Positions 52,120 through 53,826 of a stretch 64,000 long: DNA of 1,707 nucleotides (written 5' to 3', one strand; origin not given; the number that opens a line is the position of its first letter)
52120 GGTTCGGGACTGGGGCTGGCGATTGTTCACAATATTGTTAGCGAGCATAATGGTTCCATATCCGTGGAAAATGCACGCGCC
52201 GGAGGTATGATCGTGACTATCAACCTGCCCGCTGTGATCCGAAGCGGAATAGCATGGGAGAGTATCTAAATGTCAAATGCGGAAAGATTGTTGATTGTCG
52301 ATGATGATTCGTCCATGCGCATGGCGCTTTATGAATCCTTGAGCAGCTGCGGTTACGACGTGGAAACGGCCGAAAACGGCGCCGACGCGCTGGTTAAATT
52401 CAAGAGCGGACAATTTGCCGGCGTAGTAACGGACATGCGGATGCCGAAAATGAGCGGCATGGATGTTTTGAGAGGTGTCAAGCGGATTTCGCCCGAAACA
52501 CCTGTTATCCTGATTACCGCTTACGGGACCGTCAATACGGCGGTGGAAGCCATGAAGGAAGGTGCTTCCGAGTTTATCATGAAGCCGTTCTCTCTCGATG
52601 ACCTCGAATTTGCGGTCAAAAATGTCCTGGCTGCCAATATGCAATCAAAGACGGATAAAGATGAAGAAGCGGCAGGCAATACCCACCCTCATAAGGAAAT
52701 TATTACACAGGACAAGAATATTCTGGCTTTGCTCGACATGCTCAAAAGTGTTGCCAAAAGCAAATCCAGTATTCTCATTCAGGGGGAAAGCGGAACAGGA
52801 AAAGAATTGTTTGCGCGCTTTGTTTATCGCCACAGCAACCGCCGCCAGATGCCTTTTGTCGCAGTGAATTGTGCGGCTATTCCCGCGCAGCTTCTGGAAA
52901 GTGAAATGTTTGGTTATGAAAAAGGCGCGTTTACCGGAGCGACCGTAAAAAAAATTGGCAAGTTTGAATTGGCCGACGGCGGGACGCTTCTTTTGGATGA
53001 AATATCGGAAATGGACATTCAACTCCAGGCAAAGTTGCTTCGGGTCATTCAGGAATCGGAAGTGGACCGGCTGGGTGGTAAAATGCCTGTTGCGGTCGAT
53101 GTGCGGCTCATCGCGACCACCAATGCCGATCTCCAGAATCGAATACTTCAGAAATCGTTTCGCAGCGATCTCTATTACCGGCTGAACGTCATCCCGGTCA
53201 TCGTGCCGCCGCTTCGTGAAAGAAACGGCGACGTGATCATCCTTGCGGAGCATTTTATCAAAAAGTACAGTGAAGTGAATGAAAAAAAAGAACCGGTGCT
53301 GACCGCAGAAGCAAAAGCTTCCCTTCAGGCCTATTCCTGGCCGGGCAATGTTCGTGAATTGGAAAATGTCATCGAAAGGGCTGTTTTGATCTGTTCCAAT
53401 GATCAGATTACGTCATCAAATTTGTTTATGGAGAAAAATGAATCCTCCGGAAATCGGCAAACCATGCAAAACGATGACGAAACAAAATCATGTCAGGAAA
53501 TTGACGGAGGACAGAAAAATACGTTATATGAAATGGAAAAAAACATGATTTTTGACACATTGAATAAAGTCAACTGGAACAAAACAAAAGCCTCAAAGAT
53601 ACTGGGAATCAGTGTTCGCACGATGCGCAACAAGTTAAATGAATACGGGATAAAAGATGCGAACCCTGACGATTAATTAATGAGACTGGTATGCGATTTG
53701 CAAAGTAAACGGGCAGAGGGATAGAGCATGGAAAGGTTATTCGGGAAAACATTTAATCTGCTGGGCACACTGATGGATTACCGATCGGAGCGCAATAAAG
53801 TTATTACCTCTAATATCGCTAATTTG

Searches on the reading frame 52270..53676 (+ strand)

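Call 43: search_protein_families(library=pfam, proteins=[window:52270-53676:+], max_evalue=0.001)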
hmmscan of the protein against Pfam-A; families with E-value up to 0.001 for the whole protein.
window:52270-53676:+ (468 aa): 10 families
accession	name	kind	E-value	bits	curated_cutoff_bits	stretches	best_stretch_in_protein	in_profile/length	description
PF00158.32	Sigma54_activat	-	4.7e-69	231.8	20.2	1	144-310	1-167/168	Sigma-54 interaction domain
PF00072.30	Response_reg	-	3.9e-28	98.3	30.2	1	8-116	2-110/111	Response regulator receiver domain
PF25601.1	AAA_lid_14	-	2e-24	85.7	27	1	316-398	1-83/87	AAA+ ATPase lid domain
PF14532.12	Sigma54_activ_2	-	7.1e-20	72.1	25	1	149-315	5-138/138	Sigma-54 interaction domain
PF02954.25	HTH_8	-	5.7e-12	45.6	22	1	420-459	3-42/42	Bacterial regulatory protein, Fis family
PF07728.20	AAA_5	-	8.9e-07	29.4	22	1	168-287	2-124/139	AAA domain (dynein-related subfamily)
PF07724.20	AAA_2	-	0.00022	21.8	27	1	164-293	2-132/166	AAA domain (Cdc48 subfamily)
PF13191.12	AAA_16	-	0.00039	21.4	32.6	1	148-204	6-63/167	AAA ATPase domain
PF00004.35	AAA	-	0.00064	20.6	21.2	0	168-286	1-110/131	ATPase family associated with various cellular activities (AAA)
PF13245.12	AAA_19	-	0.00076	20.1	25.1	0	164-263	10-117/134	AAA domain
